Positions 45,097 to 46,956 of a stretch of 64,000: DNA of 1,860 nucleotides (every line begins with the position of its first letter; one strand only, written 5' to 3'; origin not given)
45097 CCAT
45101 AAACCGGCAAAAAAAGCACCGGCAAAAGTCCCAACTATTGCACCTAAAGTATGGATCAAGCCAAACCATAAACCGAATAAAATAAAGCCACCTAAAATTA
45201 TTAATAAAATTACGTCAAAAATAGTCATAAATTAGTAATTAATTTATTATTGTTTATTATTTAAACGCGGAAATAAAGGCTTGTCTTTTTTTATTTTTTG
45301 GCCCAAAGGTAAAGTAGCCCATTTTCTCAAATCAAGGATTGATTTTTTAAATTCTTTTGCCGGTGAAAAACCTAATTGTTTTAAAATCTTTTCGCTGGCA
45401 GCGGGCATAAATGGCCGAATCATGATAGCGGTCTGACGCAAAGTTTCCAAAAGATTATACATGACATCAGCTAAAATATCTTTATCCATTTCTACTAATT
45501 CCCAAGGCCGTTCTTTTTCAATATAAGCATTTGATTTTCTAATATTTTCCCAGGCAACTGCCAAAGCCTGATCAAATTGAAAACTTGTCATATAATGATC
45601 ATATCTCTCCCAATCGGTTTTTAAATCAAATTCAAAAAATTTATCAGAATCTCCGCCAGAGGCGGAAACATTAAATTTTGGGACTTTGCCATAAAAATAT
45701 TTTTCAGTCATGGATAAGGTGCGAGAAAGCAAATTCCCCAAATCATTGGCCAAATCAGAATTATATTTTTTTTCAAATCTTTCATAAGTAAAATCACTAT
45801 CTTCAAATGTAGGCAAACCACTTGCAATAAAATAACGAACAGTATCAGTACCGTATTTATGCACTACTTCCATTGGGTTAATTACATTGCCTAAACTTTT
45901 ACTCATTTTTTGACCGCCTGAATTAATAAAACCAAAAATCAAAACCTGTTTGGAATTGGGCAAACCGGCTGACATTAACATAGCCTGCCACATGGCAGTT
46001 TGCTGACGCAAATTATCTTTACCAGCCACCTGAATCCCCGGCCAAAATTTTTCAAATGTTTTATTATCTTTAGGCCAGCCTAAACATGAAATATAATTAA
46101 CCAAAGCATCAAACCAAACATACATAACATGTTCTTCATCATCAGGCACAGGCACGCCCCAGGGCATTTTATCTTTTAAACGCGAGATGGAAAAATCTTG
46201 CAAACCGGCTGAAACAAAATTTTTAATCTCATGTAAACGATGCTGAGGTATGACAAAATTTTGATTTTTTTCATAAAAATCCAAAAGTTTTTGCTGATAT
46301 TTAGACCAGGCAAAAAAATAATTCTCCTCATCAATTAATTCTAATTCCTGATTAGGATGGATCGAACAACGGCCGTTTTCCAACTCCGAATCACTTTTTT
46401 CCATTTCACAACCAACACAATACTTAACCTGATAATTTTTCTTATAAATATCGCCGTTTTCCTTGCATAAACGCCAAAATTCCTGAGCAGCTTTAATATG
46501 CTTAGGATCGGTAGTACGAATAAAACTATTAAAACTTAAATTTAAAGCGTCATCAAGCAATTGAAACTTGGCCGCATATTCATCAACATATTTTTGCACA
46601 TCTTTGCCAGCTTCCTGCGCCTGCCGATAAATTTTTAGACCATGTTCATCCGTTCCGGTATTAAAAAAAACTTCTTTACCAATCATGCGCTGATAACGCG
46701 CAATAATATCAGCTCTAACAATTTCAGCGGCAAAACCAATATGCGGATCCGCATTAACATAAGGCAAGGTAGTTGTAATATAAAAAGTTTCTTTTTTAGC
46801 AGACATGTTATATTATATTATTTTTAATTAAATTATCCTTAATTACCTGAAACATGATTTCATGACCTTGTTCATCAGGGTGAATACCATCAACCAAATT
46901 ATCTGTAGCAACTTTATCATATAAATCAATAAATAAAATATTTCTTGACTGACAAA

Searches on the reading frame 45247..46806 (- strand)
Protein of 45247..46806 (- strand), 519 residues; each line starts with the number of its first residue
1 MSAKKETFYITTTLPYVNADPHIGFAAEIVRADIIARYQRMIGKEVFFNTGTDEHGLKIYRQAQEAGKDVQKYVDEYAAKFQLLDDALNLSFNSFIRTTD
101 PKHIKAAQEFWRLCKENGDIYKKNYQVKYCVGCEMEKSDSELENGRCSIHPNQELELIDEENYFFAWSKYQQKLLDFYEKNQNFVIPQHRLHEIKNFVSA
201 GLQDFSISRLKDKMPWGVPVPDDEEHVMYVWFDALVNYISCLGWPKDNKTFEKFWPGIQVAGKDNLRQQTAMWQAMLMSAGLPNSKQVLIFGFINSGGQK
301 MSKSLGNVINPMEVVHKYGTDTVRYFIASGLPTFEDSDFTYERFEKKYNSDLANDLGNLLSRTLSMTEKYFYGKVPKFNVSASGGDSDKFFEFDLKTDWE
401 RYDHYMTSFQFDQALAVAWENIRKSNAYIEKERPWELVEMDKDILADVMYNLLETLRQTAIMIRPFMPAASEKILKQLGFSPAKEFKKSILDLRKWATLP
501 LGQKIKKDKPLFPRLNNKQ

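Call 22: search_protein_families(library=pfam, proteins=[window:45247-46806:-], max_evalue=0.01)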
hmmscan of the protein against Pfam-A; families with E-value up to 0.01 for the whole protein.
window:45247-46806:- (519 aa): 6 families
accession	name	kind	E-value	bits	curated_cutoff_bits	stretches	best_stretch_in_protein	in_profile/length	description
PF09334.17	tRNA-synt_1g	-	1.6e-99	333.8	20.1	2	135-364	157-391/391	tRNA synthetases class I (M)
PF00133.28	tRNA-synt_1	-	7.4e-37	127.5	22.7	2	224-329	295-404/414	tRNA synthetases class I (I, L, M and V)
PF01406.26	tRNA-synt_1e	-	6e-14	52.6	27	2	286-329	239-282/301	tRNA synthetases class I (C) catalytic domain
PF19303.5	Anticodon_3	-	7e-09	36.2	23.5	1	385-518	8-138/152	Anticodon binding domain of methionyl tRNA ligase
PF08264.19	Anticodon_1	-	9.4e-08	32.5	25.1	1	400-496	13-104/148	Anticodon-binding domain of tRNA ligase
PF01921.24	tRNA-synt_1f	-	1.5e-05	24.5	27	1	293-333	275-315/360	tRNA synthetases class I (K)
